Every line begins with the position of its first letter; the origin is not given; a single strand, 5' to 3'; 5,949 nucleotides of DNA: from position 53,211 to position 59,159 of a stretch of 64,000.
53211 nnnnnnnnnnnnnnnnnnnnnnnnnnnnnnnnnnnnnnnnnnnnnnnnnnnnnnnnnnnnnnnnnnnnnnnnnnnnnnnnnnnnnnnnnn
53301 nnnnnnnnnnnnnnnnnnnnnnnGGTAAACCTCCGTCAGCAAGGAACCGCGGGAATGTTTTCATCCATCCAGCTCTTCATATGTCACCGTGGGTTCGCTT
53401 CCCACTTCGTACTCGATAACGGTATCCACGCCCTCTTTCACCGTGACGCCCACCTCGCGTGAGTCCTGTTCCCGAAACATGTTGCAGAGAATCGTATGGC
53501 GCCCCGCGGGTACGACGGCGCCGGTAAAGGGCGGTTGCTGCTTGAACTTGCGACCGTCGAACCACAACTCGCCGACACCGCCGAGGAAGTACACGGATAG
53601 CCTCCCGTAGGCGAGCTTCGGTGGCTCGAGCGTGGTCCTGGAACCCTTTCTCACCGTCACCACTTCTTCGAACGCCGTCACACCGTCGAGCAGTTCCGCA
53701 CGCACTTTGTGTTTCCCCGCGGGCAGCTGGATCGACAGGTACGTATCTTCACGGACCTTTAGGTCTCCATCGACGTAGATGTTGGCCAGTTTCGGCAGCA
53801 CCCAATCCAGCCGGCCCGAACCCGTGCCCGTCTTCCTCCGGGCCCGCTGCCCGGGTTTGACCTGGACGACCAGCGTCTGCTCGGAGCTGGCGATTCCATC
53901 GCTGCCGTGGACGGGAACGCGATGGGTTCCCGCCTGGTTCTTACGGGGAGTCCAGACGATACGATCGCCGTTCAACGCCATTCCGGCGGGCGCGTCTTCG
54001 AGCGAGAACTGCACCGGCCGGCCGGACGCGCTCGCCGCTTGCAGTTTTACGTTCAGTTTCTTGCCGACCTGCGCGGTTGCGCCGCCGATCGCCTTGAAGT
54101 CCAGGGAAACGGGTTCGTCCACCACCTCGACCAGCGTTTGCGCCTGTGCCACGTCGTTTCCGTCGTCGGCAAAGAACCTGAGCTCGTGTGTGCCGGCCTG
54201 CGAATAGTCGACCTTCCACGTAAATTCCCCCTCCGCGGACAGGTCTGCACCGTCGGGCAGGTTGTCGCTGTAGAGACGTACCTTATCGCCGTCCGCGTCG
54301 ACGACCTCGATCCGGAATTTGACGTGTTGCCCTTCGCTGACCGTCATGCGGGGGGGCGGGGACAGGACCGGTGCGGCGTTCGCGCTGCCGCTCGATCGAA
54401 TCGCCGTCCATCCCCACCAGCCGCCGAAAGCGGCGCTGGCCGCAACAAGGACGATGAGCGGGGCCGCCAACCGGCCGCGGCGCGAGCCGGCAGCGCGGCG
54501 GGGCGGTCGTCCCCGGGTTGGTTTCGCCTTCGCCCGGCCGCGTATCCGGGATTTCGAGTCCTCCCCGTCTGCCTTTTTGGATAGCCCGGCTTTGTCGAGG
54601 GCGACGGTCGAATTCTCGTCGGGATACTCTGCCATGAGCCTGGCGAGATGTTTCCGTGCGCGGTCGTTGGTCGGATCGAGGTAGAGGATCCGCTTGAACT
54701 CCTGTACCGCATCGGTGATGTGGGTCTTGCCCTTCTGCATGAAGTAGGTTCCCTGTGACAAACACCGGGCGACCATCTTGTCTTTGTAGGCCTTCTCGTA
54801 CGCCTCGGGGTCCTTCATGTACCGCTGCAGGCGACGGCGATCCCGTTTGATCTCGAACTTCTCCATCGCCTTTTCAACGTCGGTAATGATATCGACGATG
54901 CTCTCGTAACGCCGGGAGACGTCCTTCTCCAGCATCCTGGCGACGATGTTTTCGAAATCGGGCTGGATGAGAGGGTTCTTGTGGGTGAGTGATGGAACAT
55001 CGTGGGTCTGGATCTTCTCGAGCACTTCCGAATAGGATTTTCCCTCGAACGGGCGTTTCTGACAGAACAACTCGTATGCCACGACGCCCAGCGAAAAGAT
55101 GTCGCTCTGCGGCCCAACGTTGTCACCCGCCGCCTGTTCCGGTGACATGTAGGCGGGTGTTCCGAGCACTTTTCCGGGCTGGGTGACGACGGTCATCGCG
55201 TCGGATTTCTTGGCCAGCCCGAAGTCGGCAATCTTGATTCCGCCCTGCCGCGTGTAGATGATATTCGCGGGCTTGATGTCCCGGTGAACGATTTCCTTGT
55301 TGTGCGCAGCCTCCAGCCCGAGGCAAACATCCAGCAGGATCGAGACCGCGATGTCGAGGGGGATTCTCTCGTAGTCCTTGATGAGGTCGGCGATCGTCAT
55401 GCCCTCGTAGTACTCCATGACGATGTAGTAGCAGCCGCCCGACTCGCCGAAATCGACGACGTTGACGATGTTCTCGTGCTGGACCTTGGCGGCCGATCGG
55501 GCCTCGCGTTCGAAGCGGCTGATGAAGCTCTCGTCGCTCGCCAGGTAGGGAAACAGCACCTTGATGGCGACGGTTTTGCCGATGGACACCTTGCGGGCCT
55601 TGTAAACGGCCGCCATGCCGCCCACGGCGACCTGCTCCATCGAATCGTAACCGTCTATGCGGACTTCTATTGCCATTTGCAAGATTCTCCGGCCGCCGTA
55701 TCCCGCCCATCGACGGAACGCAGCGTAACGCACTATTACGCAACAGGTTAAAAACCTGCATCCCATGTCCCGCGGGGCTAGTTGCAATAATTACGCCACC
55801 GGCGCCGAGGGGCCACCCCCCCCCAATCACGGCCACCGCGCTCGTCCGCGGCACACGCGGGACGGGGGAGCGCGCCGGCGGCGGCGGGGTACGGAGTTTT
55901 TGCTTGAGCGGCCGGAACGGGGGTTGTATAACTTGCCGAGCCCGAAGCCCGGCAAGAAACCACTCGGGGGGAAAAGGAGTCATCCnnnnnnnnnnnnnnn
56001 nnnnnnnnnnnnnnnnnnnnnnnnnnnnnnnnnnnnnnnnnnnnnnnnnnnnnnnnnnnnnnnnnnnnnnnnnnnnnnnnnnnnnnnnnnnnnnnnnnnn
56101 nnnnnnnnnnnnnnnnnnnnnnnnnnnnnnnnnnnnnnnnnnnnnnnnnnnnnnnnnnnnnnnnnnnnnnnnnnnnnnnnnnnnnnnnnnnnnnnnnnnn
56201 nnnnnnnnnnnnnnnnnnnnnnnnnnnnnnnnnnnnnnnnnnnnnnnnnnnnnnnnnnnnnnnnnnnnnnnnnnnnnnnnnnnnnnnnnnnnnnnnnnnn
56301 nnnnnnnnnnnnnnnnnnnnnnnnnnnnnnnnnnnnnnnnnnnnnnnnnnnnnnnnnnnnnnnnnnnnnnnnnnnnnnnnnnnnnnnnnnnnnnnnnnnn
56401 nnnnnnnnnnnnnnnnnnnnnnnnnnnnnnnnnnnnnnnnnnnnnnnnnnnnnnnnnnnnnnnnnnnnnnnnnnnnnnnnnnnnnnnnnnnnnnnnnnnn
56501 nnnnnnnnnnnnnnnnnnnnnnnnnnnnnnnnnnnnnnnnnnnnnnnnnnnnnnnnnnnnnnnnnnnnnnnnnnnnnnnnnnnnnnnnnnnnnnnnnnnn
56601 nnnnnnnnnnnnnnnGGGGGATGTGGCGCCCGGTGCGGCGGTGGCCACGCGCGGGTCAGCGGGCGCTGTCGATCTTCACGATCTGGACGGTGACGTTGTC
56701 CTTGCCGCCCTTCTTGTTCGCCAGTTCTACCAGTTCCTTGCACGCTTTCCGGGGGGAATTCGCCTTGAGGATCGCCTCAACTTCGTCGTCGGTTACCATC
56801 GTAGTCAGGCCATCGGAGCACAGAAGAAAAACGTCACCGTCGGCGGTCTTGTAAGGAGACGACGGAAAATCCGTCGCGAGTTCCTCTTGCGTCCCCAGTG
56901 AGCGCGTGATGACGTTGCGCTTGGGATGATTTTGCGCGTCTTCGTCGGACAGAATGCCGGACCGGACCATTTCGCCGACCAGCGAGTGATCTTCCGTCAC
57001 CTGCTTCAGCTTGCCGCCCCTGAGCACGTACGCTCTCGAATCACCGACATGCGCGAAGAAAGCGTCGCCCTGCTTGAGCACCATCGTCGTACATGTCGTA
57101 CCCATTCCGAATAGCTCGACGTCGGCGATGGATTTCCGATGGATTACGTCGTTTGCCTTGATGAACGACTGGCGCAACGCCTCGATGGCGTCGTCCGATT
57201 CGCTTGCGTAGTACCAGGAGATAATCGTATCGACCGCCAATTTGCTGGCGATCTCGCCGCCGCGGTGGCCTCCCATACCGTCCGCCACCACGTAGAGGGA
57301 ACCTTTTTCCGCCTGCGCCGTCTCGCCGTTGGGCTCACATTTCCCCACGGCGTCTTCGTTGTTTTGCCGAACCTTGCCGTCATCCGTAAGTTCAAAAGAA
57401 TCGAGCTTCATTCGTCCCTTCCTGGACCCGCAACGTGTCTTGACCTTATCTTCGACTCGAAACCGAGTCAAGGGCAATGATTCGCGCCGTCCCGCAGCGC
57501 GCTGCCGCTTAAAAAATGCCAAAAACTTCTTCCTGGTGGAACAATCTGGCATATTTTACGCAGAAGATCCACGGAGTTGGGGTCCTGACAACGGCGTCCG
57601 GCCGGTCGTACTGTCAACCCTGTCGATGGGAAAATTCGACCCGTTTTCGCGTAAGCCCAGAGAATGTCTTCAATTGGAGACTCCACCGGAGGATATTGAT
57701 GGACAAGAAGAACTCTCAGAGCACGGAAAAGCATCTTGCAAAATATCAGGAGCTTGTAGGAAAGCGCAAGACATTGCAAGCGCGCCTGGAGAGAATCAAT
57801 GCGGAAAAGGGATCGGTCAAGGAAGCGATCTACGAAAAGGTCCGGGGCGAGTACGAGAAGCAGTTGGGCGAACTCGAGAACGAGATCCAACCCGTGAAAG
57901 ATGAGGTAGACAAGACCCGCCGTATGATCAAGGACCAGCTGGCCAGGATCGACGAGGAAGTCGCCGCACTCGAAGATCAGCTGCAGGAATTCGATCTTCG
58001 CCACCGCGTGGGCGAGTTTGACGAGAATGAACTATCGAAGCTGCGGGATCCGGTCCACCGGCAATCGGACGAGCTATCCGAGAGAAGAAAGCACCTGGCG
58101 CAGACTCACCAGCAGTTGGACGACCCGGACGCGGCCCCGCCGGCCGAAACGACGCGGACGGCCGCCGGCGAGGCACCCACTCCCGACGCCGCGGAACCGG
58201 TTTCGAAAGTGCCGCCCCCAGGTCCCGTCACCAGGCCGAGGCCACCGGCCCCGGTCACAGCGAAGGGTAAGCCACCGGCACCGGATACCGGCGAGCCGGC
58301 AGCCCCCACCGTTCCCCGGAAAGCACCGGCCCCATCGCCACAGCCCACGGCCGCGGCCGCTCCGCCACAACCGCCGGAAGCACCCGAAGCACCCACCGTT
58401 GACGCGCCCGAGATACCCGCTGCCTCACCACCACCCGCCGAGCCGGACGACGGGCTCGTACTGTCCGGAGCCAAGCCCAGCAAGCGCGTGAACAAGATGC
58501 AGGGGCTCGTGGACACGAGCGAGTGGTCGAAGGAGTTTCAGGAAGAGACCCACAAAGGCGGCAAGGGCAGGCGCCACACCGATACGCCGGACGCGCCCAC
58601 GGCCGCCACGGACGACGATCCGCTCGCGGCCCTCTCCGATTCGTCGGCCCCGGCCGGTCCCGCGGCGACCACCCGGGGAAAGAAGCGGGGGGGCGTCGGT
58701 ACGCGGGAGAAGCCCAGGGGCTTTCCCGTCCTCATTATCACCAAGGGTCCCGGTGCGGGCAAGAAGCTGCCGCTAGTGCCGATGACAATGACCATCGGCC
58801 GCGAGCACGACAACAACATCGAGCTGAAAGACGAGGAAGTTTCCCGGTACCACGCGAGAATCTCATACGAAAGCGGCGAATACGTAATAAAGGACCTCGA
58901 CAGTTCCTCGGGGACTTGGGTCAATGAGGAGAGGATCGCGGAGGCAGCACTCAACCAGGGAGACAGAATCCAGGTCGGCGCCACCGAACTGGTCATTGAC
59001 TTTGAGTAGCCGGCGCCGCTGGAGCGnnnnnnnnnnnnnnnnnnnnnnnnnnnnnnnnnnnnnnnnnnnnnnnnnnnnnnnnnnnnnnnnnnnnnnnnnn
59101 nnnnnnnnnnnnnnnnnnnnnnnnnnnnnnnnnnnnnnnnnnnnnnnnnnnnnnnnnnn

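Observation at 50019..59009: Envelope phospho-signalling neighbourhood: a PEGA/Ig-ectodomain Ser/Thr kinase operon with three surface proteins, a divergent PP2C, an FHA protein and an outer-membrane barrel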

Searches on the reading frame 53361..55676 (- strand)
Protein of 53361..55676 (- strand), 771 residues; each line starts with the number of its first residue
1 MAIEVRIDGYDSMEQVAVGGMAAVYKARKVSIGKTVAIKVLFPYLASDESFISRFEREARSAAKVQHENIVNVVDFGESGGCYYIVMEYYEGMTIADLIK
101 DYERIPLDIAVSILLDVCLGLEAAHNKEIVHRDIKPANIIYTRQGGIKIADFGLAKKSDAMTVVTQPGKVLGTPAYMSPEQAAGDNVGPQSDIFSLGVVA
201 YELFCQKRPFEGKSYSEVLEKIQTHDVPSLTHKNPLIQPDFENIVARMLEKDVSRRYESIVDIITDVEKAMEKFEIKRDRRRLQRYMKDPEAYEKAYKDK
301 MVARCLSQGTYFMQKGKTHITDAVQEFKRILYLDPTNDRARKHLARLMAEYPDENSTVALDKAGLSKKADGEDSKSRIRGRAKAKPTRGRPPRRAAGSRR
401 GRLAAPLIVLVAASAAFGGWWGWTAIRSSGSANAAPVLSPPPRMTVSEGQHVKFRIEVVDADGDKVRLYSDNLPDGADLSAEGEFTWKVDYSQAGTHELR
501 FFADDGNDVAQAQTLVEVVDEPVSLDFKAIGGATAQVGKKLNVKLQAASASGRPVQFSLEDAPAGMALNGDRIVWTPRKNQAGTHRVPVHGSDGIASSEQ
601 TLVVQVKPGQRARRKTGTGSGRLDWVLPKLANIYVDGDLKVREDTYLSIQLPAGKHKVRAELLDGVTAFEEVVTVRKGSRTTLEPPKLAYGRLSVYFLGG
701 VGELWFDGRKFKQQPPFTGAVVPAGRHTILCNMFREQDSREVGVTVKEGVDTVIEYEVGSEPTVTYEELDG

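Call 4: search_protein_families(library=pfam, max_evalue=0.01, proteins=[window:53361-55676:-])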
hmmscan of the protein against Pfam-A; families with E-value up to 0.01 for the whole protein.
window:53361-55676:- (771 aa): 10 families
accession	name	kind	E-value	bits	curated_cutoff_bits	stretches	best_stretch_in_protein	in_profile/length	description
PF00069.31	Pkinase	-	2e-50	172.1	31.7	1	11-257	2-252/263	Protein kinase domain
PF07714.23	PK_Tyr_Ser-Thr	-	3.5e-33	115.5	23.1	1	15-256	6-248/258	Protein tyrosine and serine/threonine kinase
PF05345.18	He_PIG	-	1.6e-12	48.1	24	2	530-606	8-95/96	Putative Ig domain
PF03109.22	ABC1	-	2.3e-09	37.2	22.9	1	84-159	144-218/244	ABC1 atypical kinase-like domain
PF17963.7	Big_9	-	5.4e-09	37.3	23.6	1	433-514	1-85/89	Bacterial Ig domain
PF00801.26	PKD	-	9.3e-07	29.2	23.5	1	444-518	9-80/80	PKD domain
PF06832.18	BiPBP_C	-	3.4e-06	27.3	26.8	0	539-597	31-86/90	Penicillin-Binding Protein C-terminus Family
PF14531.12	Kinase-like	-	6.5e-05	22.8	25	1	125-214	162-255/289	Kinase-like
PF17957.7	Big_7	-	0.00011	23.3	24.1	1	438-499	6-68/70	Bacterial Ig domain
PF18911.6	PKD_4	-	0.0091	16.5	27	0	433-514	1-79/85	PKD domain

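Call 24: search_protein_families(library=ncbifam, max_evalue=0.1, proteins=[window:53361-55676:-])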
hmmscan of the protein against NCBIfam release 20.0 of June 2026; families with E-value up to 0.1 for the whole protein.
window:53361-55676:- (771 aa): 27 families (the best 25 are shown)
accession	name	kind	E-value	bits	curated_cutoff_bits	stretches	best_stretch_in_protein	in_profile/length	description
NF033483.0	PknB_PASTA_kin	equivalog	2.4e-97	327.3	450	1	10-281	9-279/563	Stk1 family PASTA domain-containing Ser/Thr kinase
NF052427.1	StpK7MSMEG_1200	equivalog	1.3e-56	192.3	900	1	10-274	9-272/601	serine/threonine protein kinase StpK7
NF047741.1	antiphage_MADS6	equivalog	1.4e-42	146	460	2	108-291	299-480/612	methylation-associated defense system protein kinase MAD6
NF009651.0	PRK13184.1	equivalog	2.3e-35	121.8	839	1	8-271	2-291/932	serine/threonine-protein kinase PknD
TIGR03903.1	TOMM_kin_cyc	equivalog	3e-35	121.4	705.75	1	33-260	3-237/1267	TOMM system kinase/cyclase fusion protein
NF053615.1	SerThrKinAfsKStmc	equivalog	2e-25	89.6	1300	1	6-214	11-217/809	protein serine/threonine kinase AfsK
NF033442.0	BREX_PglW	equivalog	2.7e-21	75.1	990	2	175-275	393-491/1391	BREX system serine/threonine kinase PglW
NF038150.1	lanthi_synth_IV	equivalog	2.5e-19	69.1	650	1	23-305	204-480/851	class IV lanthionine synthetase LanL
NF038151.1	lanthi_synth_III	equivalog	9.3e-14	50.8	575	1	24-209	236-428/833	class III lanthionine synthetase LanKC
NF043056.1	T4SS_LegK1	equivalog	1.1e-12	47.3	550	1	78-271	149-358/516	Dot/Icm T4SS effector kinase LegK1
NF011460.0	PRK14879.1-1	equivalog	5.5e-09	35.5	199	1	82-160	85-162/232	Kae1-associated kinase Bud32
NF011463.0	PRK14879.1-4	equivalog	1.8e-08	34.1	188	1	13-160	20-165/237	Kae1-associated kinase Bud32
TIGR03724.2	arch_bud32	equivalog_domain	2.3e-08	33.7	125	1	53-161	38-137/193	KEOPS complex kinase/ATPase Bud32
NF011461.0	PRK14879.1-2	equivalog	5e-08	33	372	1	82-160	77-151/225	Kae1-associated kinase Bud32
NF011464.0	PRK14879.1-7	equivalog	7e-07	29.2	246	1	79-161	77-155/221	Kae1-associated kinase Bud32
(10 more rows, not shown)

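Call 87: search_protein_families(library=padloc, max_evalue=0.001, proteins=[window:53361-55676:-])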
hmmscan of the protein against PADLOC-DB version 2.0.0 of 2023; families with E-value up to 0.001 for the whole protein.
window:53361-55676:- (771 aa): 35 families (the best 25 are shown)
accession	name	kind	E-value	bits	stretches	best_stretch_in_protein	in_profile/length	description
PDLC04042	PD-T4-6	-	3.6e-86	287.4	1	5-277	6-279/292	-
PDLC04061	PD-T4-6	-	4.5e-85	285.1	1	10-313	18-284/510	-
PDLC04060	PD-T4-6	-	8.4e-85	283.5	1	10-281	10-280/486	-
PDLC04053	PD-T4-6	-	1.6e-80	268.9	1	7-284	8-285/311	-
PDLC04047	PD-T4-6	-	3.1e-75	251.3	1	9-288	11-290/327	-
PDLC04057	PD-T4-6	-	2.6e-74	248.8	1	10-298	10-295/443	-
PDLC04043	PD-T4-6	-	3.3e-74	248.6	1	12-272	19-279/452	-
PDLC04048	PD-T4-6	-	1.5e-71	239.6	1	9-285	11-287/354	-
PDLC04054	PD-T4-6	-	1.3e-70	236.6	1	7-285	9-289/347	-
PDLC04138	mad6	-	7.2e-70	234.6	1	8-282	51-325/659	mads_6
PDLC04052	PD-T4-6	-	1.3e-69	233.7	1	8-271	9-277/496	-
PDLC04039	PD-T4-6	-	2.6e-65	219.2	1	7-275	13-280/458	-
PDLC04040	PD-T4-6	-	5.2e-65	218.2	1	17-274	3-269/547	-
PDLC04064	PD-T4-6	-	5.9e-61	204.5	1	7-263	19-273/369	-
PDLC04041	PD-T4-6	-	3e-57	192.8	1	10-270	30-293/443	-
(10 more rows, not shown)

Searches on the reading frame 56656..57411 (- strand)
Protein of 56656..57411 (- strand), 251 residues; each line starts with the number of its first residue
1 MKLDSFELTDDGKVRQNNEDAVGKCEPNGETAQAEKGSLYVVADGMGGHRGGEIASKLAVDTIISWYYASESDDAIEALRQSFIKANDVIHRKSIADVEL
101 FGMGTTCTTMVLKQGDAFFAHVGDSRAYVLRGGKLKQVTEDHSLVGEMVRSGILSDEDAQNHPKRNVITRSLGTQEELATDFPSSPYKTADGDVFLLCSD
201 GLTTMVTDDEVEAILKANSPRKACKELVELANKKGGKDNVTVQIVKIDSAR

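Call 4: search_protein_families(library=pfam, max_evalue=0.01, proteins=[window:56656-57411:-])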
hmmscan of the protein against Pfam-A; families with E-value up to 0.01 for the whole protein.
window:56656-57411:- (251 aa): 3 families
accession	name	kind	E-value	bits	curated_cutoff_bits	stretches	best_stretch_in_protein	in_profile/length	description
PF13672.11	PP2C_2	-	7e-19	68.6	24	1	16-216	10-183/209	Protein phosphatase 2C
PF00481.26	PP2C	-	2e-18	67.4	20.3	1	13-143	10-141/255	Protein phosphatase 2C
PF07228.17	SpoIIE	-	3.4e-06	27.6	25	1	152-247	106-191/192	Stage II sporulation protein E (SpoIIE)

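Call 24: search_protein_families(library=ncbifam, max_evalue=0.1, proteins=[window:56656-57411:-])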
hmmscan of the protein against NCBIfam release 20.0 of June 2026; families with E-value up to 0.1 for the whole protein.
window:56656-57411:- (251 aa): 2 families
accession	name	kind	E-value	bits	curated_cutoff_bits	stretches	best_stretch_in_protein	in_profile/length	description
NF033484.1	Stp1_PP2C_phos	equivalog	5.5e-80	268.2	230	1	9-245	2-231/232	Stp1/IreP family PP2C-type Ser/Thr phosphatase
NF011149.0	PRK14559.1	equivalog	6.4e-38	130.9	374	1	2-247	371-631/642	serine/threonine phosphatase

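Call 87: search_protein_families(library=padloc, max_evalue=0.001, proteins=[window:56656-57411:-])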
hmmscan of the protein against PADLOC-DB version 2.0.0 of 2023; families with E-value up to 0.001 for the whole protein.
window:56656-57411:- (251 aa): 1 family
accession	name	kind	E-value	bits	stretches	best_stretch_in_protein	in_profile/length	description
PDLC04518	PDC-M21C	-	2.6e-14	51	1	1-219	1-203/243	-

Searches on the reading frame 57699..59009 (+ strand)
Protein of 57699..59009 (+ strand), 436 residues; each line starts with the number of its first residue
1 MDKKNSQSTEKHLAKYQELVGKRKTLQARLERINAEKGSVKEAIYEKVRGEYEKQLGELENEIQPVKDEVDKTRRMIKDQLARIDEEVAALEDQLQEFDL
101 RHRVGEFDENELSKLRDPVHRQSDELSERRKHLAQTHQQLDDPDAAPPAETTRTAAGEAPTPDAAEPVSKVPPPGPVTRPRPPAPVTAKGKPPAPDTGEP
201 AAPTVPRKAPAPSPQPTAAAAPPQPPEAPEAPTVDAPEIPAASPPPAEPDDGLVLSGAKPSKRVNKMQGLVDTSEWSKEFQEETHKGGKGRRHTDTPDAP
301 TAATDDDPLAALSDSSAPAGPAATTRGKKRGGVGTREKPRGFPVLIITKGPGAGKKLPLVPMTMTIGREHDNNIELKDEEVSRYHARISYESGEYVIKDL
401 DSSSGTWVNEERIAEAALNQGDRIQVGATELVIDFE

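Call 4: search_protein_families(library=pfam, max_evalue=0.01, proteins=[window:57699-59009:+])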
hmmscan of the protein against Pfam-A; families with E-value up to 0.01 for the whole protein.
window:57699-59009:+ (436 aa): 3 families
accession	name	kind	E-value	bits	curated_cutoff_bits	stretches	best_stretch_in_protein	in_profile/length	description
PF00498.31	FHA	-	3.1e-20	72.8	20.7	1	365-427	2-67/67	FHA domain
PF16697.10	Yop-YscD_cpl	-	4.1e-19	69.1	33.2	1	347-433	2-90/94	Inner membrane component of T3SS, cytoplasmic domain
PF18822.6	CdvA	-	8.2e-06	26.3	30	1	40-145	15-113/123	CdvA-like coiled-coil domain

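Call 24: search_protein_families(library=ncbifam, max_evalue=0.1, proteins=[window:57699-59009:+])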
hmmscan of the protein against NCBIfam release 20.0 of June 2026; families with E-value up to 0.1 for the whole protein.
window:57699-59009:+ (436 aa): 16 families
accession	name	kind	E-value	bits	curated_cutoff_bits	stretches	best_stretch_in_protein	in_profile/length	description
NF049868.1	FhaB_Rv0019c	equivalog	1.5e-21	77.1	125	1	328-431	52-156/158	FHA domain-containing protein FhaB/FipA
NF041660.2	oxygluDhInhib_OdhI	equivalog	1.3e-18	67.1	200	1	334-432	28-126/130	oxoglutarate dehydrogenase inhibitor Odhl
NF052573.1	HisKinEspAMyxo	equivalog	1.1e-13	50.1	1400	1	344-430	27-115/755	serine histidine kinase EspA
TIGR03354.1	VI_FHA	hypoth_equivalog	2.7e-11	44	120.25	1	363-433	25-101/420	type VI secretion system-associated FHA domain protein TagH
NF033760.1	gliding_GltG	equivalog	5.8e-10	38.3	650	1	365-433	27-96/650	adventurous gliding motility protein GltG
NF045487.1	ASRP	equivalog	4.2e-05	22.4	300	1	14-142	324-440/593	archaea-specific SMC-related protein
NF052403.1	ESX1TransRegEspM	equivalog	0.00022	20.2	550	1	354-427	21-93/367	ESX-1 type VII secretion system transcriptional regulator EspM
NF038350.1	taxis_HmpF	equivalog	0.0064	14.9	200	1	86-143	124-181/553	pilus motility taxis protein HmpF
NF033885.1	conj_TraP_IncI1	equivalog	0.011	15.5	135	0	52-97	73-118/217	conjugal transfer protein TraP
TIGR02169.1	SMC_prok_A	equivalog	0.014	13.1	729.4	1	13-139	230-859/1165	chromosome segregation protein SMC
NF041034.1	Rad50_Sulf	equivalog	0.015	13.1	1000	1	14-143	447-578/872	DNA double-strand break repair ATPase Rad50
TIGR02168.1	SMC_prok_B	equivalog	0.02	12.6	567.35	1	6-142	322-460/1181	chromosome segregation protein SMC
NF041007.1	cell_div_CdvA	equivalog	0.025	14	350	1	47-145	99-197/235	cell division protein CdvA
NF004434.0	PRK05771.3-3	equivalog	0.041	12.3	777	1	23-100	194-271/686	V-type ATP synthase subunit I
NF051880.1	FlagAsmCDGMPTipF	equivalog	0.06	12.2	600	1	58-141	60-137/421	flagella assembly cyclic-di-GMP phosphodiesterase TipF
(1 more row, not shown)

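Call 87: search_protein_families(library=padloc, max_evalue=0.001, proteins=[window:57699-59009:+])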
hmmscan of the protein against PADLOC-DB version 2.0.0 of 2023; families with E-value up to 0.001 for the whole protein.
window:57699-59009:+ (436 aa): 0 families
